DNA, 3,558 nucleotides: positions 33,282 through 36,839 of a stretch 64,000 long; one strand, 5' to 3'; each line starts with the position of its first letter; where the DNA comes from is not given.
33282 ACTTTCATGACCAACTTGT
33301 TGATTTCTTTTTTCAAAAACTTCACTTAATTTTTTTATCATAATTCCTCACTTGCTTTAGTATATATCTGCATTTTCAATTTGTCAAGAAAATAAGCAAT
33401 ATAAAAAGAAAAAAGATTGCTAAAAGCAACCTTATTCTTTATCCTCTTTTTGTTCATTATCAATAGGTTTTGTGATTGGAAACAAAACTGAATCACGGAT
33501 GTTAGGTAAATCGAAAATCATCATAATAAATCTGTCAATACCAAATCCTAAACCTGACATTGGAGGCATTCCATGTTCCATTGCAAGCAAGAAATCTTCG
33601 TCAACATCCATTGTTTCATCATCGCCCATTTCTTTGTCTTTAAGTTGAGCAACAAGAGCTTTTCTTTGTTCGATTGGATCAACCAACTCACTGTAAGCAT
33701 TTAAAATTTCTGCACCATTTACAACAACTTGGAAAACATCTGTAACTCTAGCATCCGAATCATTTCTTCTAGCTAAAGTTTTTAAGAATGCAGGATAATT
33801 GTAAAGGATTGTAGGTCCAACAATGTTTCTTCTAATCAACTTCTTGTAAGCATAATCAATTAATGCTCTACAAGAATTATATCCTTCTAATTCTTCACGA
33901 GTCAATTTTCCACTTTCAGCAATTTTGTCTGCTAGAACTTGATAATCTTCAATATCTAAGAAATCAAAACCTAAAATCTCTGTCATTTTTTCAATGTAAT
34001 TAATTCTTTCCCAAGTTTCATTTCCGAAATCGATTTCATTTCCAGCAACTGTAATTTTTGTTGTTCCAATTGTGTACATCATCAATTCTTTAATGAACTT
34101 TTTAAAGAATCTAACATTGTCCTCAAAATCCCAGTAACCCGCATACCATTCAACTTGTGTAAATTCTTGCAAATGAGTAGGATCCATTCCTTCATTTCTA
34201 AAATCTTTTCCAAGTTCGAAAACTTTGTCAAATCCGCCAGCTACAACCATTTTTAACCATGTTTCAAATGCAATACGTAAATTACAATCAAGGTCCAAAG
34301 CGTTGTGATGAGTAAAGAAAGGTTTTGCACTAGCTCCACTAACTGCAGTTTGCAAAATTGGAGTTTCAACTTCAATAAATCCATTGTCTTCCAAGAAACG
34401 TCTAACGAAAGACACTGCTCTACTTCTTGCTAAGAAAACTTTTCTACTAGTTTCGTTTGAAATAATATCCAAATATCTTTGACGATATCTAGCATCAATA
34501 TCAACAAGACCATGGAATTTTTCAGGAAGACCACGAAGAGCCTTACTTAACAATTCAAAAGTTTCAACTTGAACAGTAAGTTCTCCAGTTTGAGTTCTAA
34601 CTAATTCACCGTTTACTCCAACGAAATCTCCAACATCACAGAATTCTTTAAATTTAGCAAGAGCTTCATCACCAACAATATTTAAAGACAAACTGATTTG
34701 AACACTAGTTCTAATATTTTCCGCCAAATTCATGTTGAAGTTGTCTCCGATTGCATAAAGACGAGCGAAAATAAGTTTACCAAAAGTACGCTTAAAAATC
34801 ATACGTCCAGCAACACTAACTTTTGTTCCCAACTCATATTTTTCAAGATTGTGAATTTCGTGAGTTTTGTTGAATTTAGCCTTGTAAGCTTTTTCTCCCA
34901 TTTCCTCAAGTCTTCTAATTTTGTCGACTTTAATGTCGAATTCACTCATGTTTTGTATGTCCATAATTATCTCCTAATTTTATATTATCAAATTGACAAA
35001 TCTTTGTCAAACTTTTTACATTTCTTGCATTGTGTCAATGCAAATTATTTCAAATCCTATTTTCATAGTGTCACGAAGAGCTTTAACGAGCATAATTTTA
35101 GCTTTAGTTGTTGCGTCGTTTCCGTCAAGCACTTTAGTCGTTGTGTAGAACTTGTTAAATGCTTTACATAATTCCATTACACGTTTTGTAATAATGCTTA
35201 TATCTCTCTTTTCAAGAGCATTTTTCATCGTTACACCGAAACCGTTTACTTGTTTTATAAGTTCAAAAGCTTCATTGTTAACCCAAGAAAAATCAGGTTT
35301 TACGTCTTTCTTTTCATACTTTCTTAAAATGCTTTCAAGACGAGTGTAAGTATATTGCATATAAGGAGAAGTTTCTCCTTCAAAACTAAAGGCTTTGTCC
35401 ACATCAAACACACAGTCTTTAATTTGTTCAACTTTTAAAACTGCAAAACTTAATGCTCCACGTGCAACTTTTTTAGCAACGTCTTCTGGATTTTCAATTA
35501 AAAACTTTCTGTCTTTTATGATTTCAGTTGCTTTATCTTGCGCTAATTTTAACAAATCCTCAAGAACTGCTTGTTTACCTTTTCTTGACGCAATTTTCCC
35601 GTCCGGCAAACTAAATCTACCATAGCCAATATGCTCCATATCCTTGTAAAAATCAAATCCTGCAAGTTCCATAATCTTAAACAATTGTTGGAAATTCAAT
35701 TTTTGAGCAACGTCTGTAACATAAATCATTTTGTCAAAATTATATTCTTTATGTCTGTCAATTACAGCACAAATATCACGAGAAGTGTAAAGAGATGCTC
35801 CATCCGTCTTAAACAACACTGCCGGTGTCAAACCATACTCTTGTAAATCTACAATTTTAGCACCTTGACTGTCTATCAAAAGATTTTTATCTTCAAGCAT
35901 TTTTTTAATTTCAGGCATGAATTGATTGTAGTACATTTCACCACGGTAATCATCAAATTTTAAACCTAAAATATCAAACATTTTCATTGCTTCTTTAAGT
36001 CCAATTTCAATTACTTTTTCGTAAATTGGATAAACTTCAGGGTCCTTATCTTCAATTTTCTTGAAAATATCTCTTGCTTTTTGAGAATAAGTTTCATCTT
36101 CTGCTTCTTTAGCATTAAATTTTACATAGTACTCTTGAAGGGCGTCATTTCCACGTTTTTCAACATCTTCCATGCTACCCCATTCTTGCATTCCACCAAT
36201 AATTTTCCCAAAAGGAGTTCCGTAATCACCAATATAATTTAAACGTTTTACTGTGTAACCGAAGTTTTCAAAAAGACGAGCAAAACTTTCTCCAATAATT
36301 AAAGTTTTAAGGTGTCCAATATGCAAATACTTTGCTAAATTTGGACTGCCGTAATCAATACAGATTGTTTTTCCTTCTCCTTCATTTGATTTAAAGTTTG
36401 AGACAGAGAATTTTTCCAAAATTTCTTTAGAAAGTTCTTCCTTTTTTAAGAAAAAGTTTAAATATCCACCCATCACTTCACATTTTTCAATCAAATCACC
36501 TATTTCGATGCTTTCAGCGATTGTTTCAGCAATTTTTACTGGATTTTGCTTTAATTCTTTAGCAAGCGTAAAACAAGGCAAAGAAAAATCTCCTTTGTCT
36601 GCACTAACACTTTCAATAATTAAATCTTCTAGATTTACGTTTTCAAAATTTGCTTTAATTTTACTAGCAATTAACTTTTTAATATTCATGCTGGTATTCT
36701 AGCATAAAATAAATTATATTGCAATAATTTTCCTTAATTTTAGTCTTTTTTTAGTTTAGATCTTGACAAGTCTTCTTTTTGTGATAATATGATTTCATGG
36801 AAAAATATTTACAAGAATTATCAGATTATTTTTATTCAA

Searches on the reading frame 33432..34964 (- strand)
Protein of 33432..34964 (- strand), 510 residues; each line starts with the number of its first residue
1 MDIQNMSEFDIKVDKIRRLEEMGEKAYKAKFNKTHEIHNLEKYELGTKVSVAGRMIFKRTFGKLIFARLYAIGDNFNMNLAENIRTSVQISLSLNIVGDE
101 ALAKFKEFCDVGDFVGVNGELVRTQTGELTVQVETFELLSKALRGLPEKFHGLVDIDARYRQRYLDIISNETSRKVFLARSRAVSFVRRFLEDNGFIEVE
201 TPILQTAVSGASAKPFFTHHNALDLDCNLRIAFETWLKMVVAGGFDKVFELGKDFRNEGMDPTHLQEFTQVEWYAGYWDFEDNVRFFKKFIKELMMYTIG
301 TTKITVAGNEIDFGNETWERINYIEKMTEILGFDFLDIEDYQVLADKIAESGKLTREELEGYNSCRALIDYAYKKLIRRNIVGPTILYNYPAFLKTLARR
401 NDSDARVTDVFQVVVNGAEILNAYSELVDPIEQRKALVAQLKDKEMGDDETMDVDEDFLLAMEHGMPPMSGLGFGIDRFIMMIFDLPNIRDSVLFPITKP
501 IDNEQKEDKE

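Call 40: search_protein_families(library=pfam, proteins=[window:33432-34964:-], max_evalue=0.00001)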
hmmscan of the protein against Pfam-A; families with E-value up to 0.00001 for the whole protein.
window:33432-34964:- (510 aa): 3 families
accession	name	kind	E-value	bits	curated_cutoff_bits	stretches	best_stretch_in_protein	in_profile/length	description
PF00152.25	tRNA-synt_2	-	7.2e-72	242.5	25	1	157-498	3-307/308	tRNA synthetases class II (D, K and N)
PF01409.25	tRNA-synt_2d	-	6.3e-07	29.6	19.8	0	247-304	104-160/246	tRNA synthetases class II core domain (F)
PF01336.31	tRNA_anti-codon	-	1.2e-06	28.8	27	0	49-139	1-75/75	OB-fold nucleic acid binding domain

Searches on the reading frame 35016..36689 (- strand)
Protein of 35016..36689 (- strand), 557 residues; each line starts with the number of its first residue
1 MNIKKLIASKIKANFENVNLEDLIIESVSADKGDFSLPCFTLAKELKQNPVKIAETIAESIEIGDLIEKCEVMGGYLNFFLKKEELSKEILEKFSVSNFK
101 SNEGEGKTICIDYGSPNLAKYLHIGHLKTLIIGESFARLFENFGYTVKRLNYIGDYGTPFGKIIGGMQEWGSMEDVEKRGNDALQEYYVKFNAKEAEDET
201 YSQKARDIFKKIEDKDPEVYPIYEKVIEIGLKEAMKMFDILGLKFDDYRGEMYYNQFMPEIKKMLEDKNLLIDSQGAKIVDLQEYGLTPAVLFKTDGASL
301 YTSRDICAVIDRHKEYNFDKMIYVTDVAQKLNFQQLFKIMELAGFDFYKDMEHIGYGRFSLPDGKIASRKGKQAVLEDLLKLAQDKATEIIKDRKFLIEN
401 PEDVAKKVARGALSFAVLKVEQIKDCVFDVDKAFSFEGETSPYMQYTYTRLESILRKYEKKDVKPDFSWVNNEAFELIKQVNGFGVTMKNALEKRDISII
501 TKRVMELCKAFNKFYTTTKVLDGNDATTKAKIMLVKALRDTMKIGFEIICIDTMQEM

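Call 40: search_protein_families(library=pfam, proteins=[window:35016-36689:-], max_evalue=0.00001)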
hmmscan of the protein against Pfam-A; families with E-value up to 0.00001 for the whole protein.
window:35016-36689:- (557 aa): 3 families
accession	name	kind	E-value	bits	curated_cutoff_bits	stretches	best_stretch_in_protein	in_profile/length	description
PF00750.26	tRNA-synt_1d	-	2.4e-74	250.8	23.3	1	100-429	13-348/349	tRNA synthetases class I (R), catalytic domain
PF05746.21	DALR_1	-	2.7e-23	82.7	22.3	1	444-557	1-117/117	DALR anticodon binding domain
PF03485.21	Arg_tRNA_synt_N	-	3.1e-18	66.6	21.5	1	2-81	2-85/85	Arginyl tRNA synthetase N terminal domain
